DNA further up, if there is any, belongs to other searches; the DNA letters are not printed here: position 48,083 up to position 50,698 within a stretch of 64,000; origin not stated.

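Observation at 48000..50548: PHP-phosphoesterase fused to SMC/ABC-like ATPase (Ppl-like single-gene anti-phage architecture) with overlapping small partner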

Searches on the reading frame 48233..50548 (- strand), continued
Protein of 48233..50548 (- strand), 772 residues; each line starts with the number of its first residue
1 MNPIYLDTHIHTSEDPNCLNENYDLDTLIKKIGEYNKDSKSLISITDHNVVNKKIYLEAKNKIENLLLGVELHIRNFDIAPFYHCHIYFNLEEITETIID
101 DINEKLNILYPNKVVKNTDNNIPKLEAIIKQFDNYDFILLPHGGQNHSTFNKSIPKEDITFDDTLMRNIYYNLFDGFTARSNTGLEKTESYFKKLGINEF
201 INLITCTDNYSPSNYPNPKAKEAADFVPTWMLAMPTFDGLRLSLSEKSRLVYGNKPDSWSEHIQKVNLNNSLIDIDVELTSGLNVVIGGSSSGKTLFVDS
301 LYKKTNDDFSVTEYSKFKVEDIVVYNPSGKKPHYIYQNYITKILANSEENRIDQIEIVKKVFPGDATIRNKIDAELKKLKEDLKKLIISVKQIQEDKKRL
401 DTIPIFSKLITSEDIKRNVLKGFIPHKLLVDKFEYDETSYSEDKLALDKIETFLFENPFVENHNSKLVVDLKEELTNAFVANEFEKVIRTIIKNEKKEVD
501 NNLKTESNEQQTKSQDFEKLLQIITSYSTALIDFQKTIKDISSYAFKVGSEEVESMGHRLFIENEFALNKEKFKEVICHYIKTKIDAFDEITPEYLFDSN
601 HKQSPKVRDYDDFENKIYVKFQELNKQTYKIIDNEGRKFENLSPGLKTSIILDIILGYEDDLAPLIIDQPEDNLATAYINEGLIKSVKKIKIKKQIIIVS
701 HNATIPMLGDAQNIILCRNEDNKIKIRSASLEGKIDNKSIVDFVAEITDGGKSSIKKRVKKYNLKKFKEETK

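Call 32: find_related_loci(query=A2, collection=genome_contigs, flank=5000)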
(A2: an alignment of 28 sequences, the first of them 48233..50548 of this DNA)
Query A2 (772 aa) in genome_contigs; peptide patterns used: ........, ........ (x = any residue, [..] = any of these).
599 stretches matched a pattern (row limit reached: there are more); 587 encode a relative of the query (tblastn E <= 1e-3); the best 80 are kept; 80 distinct loci.
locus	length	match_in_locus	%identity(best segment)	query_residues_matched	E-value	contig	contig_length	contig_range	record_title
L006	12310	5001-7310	62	1-769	0e+0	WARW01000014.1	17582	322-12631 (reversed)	MAG: Patescibacteria group bacterium isolate AMAZON02 genome_14, whole genome shotgun sequence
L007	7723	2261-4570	59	1-769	0e+0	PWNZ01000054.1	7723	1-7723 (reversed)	MAG: Candidatus Cloacimonadota bacterium isolate CSSed10_348R2 CS-Sed10-C28343, whole genome shotgun sequence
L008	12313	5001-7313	58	1-769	0e+0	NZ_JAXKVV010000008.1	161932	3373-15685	Aureibaculum sp. 2210JD6-5 contig8, whole genome shotgun sequence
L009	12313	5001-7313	58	1-769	0e+0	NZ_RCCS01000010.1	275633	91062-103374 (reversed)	Tenacibaculum discolor strain DSM 18842 Ga0183463_107, whole genome shotgun sequence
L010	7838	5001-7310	60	1-769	0e+0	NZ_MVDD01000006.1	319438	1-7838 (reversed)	Labilibaculum filiforme strain 59.16B 2648548681, whole genome shotgun sequence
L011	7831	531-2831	59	1-769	0e+0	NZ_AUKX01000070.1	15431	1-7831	Arenibacter latericius DSM 15913 H344DRAFT_scaffold00062.62_C, whole genome shotgun sequence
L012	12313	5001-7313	58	1-769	0e+0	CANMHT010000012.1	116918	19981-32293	uncultured Polaribacter sp. isolate 4-600-3Z.fasta genome assembly, contig: NODE_12, whole genome shotgun sequence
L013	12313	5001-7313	58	1-769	0e+0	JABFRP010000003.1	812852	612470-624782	MAG: Ferruginibacter sp. isolate P-RSF-NP-03 c_000000007049, whole genome shotgun sequence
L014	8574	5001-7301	57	1-769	0e+0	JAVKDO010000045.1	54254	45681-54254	MAG: Cyclobacteriaceae bacterium isolate F3-SA18-15 k141_41154, whole genome shotgun sequence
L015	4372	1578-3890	58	1-769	0e+0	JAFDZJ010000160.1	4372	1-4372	MAG: Bacteroidetes bacterium isolate SZAS-81 CK_MAG-54__160__length-4372, whole genome shotgun sequence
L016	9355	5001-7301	57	1-769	0e+0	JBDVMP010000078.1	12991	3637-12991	MAG: Cyclobacteriaceae bacterium isolate LC.127.F.D4_180_7 LC_127_F_D4_180_7_000000000107, whole genome shotgun sequence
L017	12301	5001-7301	57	1-769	0e+0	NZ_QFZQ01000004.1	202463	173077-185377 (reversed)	Reichenbachiella versicolor strain DC003 contig4, whole genome shotgun sequence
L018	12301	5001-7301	57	1-769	0e+0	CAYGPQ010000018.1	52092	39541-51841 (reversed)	MAG TPA_asm: uncultured Kordia sp. isolate ERP117304_co3_222 genome assembly, contig: NODE_959_length_52092_cov_11.96600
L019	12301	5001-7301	56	1-769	0e+0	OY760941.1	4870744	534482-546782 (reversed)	MAG: Marinilabiliaceae bacterium isolate 2264d8ac-961e-4ead-949a-d386559d349b genome assembly, chromosome: 1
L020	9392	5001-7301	57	1-769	0e+0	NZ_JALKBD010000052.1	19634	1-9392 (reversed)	Arenibacter sp. F20364 scaffold_52_length19635, whole genome shotgun sequence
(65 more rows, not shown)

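Call 55: search_protein_representatives(protein=window:48233-50548:-)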
Query: 772 residues. Proteins with E-value up to 0.001 (for the whole library): 5516; up to 1e-10: 2087; up to 1e-30: 69. The best 150 are listed.
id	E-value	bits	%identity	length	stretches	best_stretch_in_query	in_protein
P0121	1.6e-206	704.3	47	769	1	1-768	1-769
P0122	7.0e-206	702.2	48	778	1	1-768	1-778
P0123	1.7e-202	691.0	46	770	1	1-770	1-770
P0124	6.1e-196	669.4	46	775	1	1-770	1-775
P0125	4.3e-195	666.6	46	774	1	1-770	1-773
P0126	1.8e-193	661.2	47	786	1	1-770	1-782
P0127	1.1e-192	658.6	44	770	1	1-769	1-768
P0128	7.9e-191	652.5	47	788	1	1-767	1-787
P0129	8.5e-188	642.5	47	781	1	3-770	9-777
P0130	3.3e-184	630.6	46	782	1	1-770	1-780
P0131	1.1e-182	625.5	53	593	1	1-591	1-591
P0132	2.1e-181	621.3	42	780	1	1-769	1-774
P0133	3.5e-178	610.7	44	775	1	1-769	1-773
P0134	2.9e-172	591.1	41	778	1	1-770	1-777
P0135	4.3e-156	537.6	38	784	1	2-767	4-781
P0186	2.6e-31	125.1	27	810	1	6-771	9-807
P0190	8.3e-30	120.2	28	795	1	6-770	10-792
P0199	1.7e-27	112.5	28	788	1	7-763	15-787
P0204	9.0e-27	110.1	34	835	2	623-769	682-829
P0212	4.3e-25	104.6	34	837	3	624-769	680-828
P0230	2.8e-22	95.3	34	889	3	616-765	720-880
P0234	4.9e-22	94.5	26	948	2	605-763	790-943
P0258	4.2e-20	88.1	38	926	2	637-763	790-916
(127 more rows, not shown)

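Call 56: search_protein_families(library=ncbifam, proteins=[P0121, P0135, P0186, P0190, P0199, P0204, P0212, P0230, P0234, P0258], max_evalue=0.00001)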
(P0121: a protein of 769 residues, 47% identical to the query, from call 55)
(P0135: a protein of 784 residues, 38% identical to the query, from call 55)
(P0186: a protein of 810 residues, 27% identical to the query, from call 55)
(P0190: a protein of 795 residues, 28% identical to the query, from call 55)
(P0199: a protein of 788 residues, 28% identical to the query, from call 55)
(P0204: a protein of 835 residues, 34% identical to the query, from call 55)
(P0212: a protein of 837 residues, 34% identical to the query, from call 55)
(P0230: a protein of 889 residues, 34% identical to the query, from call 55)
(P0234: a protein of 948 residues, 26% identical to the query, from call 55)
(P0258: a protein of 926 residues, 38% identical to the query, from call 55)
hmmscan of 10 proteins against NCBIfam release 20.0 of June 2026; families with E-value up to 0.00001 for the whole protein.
P0121 (769 aa): 3 families
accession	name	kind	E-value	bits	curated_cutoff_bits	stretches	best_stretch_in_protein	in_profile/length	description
NF045780.1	TrlF_fam_ATP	equivalog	6.3e-63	213.8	350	2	390-764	568-944/944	TrlF family AAA-like ATPase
NF045781.1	Spaf1101_AAA_ATP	equivalog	4e-27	95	475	1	276-764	337-833/836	Spaf_1101 family AAA-like ATPase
NF042955.1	Ppl_antiphage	equivalog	4.4e-20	71.3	1000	1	635-761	759-880/882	anti-phage protein Ppl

P0135 (784 aa): 3 families
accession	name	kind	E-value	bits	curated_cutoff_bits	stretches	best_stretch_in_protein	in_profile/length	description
NF045780.1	TrlF_fam_ATP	equivalog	1.6e-60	205.9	350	2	8-359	8-378/944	TrlF family AAA-like ATPase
NF045781.1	Spaf1101_AAA_ATP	equivalog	1.7e-26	92.9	475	1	233-777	281-833/836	Spaf_1101 family AAA-like ATPase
NF042955.1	Ppl_antiphage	equivalog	2.2e-20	72.3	1000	1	643-775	754-881/882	anti-phage protein Ppl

P0186 (810 aa): 3 families
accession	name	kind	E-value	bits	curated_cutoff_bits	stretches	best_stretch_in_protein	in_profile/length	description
NF045780.1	TrlF_fam_ATP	equivalog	2.1e-83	281.6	350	2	3-394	2-415/944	TrlF family AAA-like ATPase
NF045781.1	Spaf1101_AAA_ATP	equivalog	4.1e-34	118.1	475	2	698-799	732-833/836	Spaf_1101 family AAA-like ATPase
NF042955.1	Ppl_antiphage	equivalog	1.5e-27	96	1000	1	679-794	764-878/882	anti-phage protein Ppl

P0190 (795 aa): 3 families
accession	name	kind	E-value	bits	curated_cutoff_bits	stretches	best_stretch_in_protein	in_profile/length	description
NF045780.1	TrlF_fam_ATP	equivalog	2.6e-74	251.5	350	2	4-666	2-707/944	TrlF family AAA-like ATPase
NF045781.1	Spaf1101_AAA_ATP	equivalog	1.9e-30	106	475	2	688-785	735-833/836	Spaf_1101 family AAA-like ATPase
NF042955.1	Ppl_antiphage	equivalog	8.1e-24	83.6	1000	2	369-780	454-878/882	anti-phage protein Ppl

P0199 (788 aa): 5 families
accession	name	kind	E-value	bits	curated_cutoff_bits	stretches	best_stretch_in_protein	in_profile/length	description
NF045780.1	TrlF_fam_ATP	equivalog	6.3e-70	237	350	2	445-787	572-944/944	TrlF family AAA-like ATPase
NF045781.1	Spaf1101_AAA_ATP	equivalog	2.1e-38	132.3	475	1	275-786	333-832/836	Spaf_1101 family AAA-like ATPase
NF042955.1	Ppl_antiphage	equivalog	9.1e-27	93.4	1000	1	655-784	752-880/882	anti-phage protein Ppl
TIGR03608.1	L_ocin_972_ABC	subfamily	8.2e-07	28.7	254.85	0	664-737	129-201/206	putative bacteriocin export ABC transporter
NF010068.0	PRK13548.1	equivalog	3.9e-06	26.1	261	0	290-327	33-70/261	heme ABC transporter ATP-binding protein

P0204 (835 aa): 3 families
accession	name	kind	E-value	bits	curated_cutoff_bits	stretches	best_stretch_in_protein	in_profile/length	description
NF045780.1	TrlF_fam_ATP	equivalog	2.4e-79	268.2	350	2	3-488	3-480/944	TrlF family AAA-like ATPase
NF045781.1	Spaf1101_AAA_ATP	equivalog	6e-30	104.4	475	1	36-823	99-833/836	Spaf_1101 family AAA-like ATPase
NF042955.1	Ppl_antiphage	equivalog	6e-26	90.7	1000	2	703-820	767-880/882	anti-phage protein Ppl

P0212 (837 aa): 3 families
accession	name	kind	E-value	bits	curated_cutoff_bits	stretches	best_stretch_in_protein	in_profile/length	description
NF045780.1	TrlF_fam_ATP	equivalog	5.5e-82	276.9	350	2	356-822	470-944/944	TrlF family AAA-like ATPase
NF045781.1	Spaf1101_AAA_ATP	equivalog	3.8e-34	118.2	475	2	702-822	712-833/836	Spaf_1101 family AAA-like ATPase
NF042955.1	Ppl_antiphage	equivalog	2.6e-30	105.1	1000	2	541-819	598-880/882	anti-phage protein Ppl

P0230 (889 aa): 3 families
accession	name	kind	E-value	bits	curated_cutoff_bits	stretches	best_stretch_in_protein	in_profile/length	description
NF045780.1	TrlF_fam_ATP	equivalog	1.3e-64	219.4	350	2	421-878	504-944/944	TrlF family AAA-like ATPase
NF045781.1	Spaf1101_AAA_ATP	equivalog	5.4e-29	101.2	475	1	43-875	108-830/836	Spaf_1101 family AAA-like ATPase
NF042955.1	Ppl_antiphage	equivalog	1.3e-20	73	1000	1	738-834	758-853/882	anti-phage protein Ppl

P0234 (948 aa): 5 families
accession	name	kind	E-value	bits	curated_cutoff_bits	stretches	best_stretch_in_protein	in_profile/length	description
NF045780.1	TrlF_fam_ATP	equivalog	9.7e-185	617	350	1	5-943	1-944/944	TrlF family AAA-like ATPase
NF045781.1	Spaf1101_AAA_ATP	equivalog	4.8e-41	141.1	475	2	623-942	508-832/836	Spaf_1101 family AAA-like ATPase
NF042955.1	Ppl_antiphage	equivalog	1.8e-37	128.8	1000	2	818-938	761-878/882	anti-phage protein Ppl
TIGR03608.1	L_ocin_972_ABC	subfamily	2.5e-06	27.1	254.85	0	818-893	129-202/206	putative bacteriocin export ABC transporter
NF038032.1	CehA_McbA_metalo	domain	8.4e-06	25.4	80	0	9-187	2-149/315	CehA/McbA family metallohydrolase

P0258 (926 aa): 4 families
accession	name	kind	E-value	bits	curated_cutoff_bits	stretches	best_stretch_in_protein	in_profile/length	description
NF045780.1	TrlF_fam_ATP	equivalog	4.9e-130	435.9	350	1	4-916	3-944/944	TrlF family AAA-like ATPase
NF042955.1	Ppl_antiphage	equivalog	8.6e-74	249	1000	2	768-914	746-881/882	anti-phage protein Ppl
NF045781.1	Spaf1101_AAA_ATP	equivalog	2.8e-63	214.6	475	2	520-917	442-834/836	Spaf_1101 family AAA-like ATPase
TIGR04521.1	ECF_ATPase_2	equivalog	1e-06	28.1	330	0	796-871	146-221/279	energy-coupling factor transporter ATPase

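Call 58: search_protein_families(library=padloc, alignment_id=A5, max_evalue=1e-10)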
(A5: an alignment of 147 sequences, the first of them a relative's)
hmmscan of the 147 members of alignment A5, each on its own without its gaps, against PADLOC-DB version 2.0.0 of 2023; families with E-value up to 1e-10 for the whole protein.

A. member 1, L001:3214-3564:- (117 aa): 1 family
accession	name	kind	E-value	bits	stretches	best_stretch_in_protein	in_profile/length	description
PDLC03886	NsnC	-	6e-11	40.2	1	6-112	180-289/293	-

B. families by the number of members that match (of 147 scanned): 242 families (the first 25 are shown)
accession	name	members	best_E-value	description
PDLC04135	mad3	4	2e-34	mads_3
PDLC04869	PDC-S05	2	1.3e-132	-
PDLC02979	AriA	2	3.7e-64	-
PDLC04856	PDC-S05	2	3.3e-59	-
PDLC04178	HEC-01A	2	1.3e-57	-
PDLC04182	HEC-01A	2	3e-53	-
PDLC04849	PDC-S05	2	3.4e-38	-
PDLC02358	Old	2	9.9e-33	Old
PDLC02980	AriA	2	3.4e-32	-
PDLC02335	AbiLi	2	1.2e-26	AbiLi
PDLC03878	NsnB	2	3.6e-26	-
PDLC04391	PDC-M07A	2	2.1e-25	-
PDLC00067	GajA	2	1.4e-22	AAA ATPase domain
PDLC04392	PDC-M07A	2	5.3e-22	-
PDLC04393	PDC-M07A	2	1e-21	-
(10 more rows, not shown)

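Call 59: search_protein_families(library=pfam, alignment_id=A5, max_evalue=0.00001)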
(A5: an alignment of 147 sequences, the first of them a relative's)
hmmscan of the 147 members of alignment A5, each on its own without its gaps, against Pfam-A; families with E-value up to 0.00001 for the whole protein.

A. member 1, L001:3214-3564:- (117 aa): 1 family
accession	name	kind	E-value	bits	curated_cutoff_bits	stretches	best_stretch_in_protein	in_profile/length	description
PF05973.20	Gp49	-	8.1e-29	100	23.9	1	20-109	1-89/90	Phage derived protein Gp49-like (DUF891)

B. families by the number of members that match (of 147 scanned): 126 families (the first 25 are shown)
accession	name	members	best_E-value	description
PF00589.27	Phage_integrase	9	2.1e-41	Phage integrase family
PF24391.1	HD-CE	4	1.3e-56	HD-CE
PF13589.12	HATPase_c_3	4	9.8e-20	Histidine kinase-, DNA gyrase B-, and HSP90-like ATPase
PF02463.25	SMC_N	4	1.7e-12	RecF/RecN/SMC N terminal domain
PF13495.12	Phage_int_SAM_4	4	3.2e-12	Phage integrase, N-terminal SAM-like domain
PF10412.15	TrwB_AAD_bind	3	1.3e-18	Type IV secretion-system coupling protein DNA-binding domain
PF13175.12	AAA_15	2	9.3e-82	AAA ATPase domain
PF02534.20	T4SS-DNA_transf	2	2.1e-48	Type IV secretory system Conjugative DNA transfer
PF10543.14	ORF6N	2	3.7e-35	ORF6N domain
PF13304.12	AAA_21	2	4.4e-33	AAA domain, putative AbiEii toxin, Type IV TA system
PF12696.13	TraG-D_C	2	1.6e-24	TraM recognition site of TraD and TraG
PF02518.31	HATPase_c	2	7.8e-23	Histidine kinase-, DNA gyrase B-, and HSP90-like ATPase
PF13102.12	Phage_int_SAM_5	2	3.8e-19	Phage integrase SAM-like domain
PF17293.8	Arm-DNA-bind_5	2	1.2e-14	Arm DNA-binding domain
PF24401.1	iHD-CE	2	1.7e-11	iHD-CE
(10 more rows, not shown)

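Call 66: search_dna_similar(query=window:48233-50548:-, collection=plasmids, mode=protein, max_rows=30, max_evalue=1e-8)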
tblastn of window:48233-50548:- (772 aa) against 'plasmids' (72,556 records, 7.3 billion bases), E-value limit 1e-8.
Records with a match: 39; places in all: 39; records where one place covers at least 80% of the query: 0.
Best place of each record, by identity: <60% 39.
By first word of the organism name: Klebsiella 16; Escherichia 12; Staphylococcus 2; Bacillus 1; Pantoea 1; Citrobacter 1; Polaromonas 1; Sphingomonas 1; Cupriavidus 1; Raoultella 1; and 2 more.
By predicted mobility (MOB-suite, as given by PLSDB): conjugative 30; non-mobilizable 5; mobilizable 4.
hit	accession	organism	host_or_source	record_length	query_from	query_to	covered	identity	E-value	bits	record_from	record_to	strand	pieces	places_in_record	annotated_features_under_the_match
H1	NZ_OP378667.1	Staphylococcus aureus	-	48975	635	764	17%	40.0%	3e-11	75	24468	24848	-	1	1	TrlF family AAA-like ATPase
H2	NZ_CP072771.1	Bacillus cereus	mixed culture,Bee Honey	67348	614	764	20%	34.4%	7e-10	71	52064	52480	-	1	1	TrlF family AAA-like ATPase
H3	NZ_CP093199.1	Staphylococcus epidermidis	Homo sapiens,blood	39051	637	764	17%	39.8%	1e-11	76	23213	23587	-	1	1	TrlF family AAA-like ATPase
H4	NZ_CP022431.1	Pantoea ananatis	rice,cell culture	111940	631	763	17%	38.1%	1e-9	70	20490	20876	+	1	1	AAA family ATPase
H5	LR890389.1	Klebsiella pneumoniae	-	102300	619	767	19%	32.3%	9e-9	67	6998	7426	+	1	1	record has no annotation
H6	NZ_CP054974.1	Klebsiella pneumoniae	Shatin WWTPs_93 WWTPs influent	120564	619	767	19%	32.3%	9e-9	67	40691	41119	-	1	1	AAA family ATPase | HAMP domain-containing sensor histidine kinase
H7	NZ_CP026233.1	Citrobacter freundii complex sp. CFNIH4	-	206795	637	763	16%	37.8%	2e-11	76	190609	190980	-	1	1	TrlF family AAA-like ATPase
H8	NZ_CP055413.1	Klebsiella grimontii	culture,Wastewater effluent sample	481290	637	763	16%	37.8%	8e-11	74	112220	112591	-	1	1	TrlF family AAA-like ATPase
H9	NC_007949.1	Polaromonas sp. JS666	-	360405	628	764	18%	34.5%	1e-9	70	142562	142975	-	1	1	TrlF family AAA-like ATPase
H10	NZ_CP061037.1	Sphingomonas aliaeris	whole organism,Pork steak,pork steak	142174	637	764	17%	36.7%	9e-10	70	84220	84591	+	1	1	TrlF family AAA-like ATPase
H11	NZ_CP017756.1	Cupriavidus malaysiensis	cell culture,Lake Kulim, Kedah, Malaysia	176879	637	765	17%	36.4%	1e-9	70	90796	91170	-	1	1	TrlF family AAA-like ATPase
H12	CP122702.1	Escherichia coli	Sus scrofa,feces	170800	628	763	18%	33.8%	6e-9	67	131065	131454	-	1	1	none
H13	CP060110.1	Escherichia coli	Pig,cell culture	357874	628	763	18%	33.8%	8e-9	67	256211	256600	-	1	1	histidinol-phosphatase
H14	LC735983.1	Raoultella planticola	-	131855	631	766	18%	33.6%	2e-9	69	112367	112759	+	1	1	recG: ATP-dependent DNA helicase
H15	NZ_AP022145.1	Klebsiella quasipneumoniae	-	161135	631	766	18%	33.6%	2e-9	69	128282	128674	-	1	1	TrlF family AAA-like ATPase | RNA-binding domain-containing protein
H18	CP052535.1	Klebsiella pneumoniae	Homo sapiens,blood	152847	631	766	18%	33.6%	3e-9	69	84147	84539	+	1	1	histidinol-phosphatase | ATP-dependent DNA helicase RecG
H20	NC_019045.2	Escherichia coli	-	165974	631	766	18%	33.6%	4e-9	68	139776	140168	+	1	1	TrlF family AAA-like ATPase | RNA-binding domain-containing protein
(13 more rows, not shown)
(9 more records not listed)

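Call 67: search_dna_similar(query=window:48233-50548:-, collection=phages, mode=protein, max_rows=20, max_evalue=1e-8)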
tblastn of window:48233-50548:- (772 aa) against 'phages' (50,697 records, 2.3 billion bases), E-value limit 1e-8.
No match.
